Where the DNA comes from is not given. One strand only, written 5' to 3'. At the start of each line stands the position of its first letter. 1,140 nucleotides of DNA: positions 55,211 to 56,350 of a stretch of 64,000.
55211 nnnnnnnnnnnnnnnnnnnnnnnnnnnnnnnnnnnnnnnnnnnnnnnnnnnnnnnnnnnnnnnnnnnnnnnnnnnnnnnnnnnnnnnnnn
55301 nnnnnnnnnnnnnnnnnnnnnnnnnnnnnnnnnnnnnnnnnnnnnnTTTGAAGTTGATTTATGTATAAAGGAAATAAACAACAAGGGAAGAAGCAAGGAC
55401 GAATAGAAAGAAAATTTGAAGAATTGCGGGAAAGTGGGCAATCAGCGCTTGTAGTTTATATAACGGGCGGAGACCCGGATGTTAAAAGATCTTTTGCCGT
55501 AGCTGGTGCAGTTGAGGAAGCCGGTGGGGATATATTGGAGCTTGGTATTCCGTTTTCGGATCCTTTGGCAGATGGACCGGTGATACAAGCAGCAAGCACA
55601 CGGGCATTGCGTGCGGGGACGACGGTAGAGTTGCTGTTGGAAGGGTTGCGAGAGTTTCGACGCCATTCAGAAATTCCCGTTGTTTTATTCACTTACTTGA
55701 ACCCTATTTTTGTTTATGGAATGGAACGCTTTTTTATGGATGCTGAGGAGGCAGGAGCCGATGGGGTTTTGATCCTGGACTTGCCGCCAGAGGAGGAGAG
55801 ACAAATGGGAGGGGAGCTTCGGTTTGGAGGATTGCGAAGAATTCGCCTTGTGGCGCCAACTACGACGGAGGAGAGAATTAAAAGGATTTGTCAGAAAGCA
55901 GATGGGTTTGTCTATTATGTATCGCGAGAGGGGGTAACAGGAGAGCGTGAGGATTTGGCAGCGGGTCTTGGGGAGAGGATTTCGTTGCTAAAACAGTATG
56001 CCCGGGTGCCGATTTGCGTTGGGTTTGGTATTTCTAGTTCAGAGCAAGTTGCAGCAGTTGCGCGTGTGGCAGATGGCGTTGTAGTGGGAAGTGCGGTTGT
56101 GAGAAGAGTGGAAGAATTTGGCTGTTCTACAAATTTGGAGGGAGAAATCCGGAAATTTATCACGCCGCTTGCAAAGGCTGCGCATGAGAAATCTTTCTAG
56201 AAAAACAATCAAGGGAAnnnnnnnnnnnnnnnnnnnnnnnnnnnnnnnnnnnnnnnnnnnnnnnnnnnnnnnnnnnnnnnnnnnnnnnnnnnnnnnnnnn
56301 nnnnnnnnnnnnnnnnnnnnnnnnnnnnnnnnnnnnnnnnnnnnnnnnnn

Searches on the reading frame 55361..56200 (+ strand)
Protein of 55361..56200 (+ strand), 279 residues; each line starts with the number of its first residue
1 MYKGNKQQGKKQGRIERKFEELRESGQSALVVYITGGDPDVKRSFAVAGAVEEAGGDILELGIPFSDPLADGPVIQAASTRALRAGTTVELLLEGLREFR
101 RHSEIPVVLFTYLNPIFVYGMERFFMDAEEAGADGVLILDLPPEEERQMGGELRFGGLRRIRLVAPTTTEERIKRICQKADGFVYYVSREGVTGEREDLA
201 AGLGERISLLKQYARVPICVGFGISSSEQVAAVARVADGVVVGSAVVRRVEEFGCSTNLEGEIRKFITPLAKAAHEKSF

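Call 88: search_protein_families(library=pfam, proteins=[window:55361-56200:+], max_evalue=1e-8)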
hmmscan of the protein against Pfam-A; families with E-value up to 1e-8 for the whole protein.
window:55361-56200:+ (279 aa): 1 family
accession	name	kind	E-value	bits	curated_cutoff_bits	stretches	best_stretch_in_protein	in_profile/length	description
PF00290.26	Trp_syntA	-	2.6e-88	295.8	27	1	19-252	1-235/259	Tryptophan synthase alpha chain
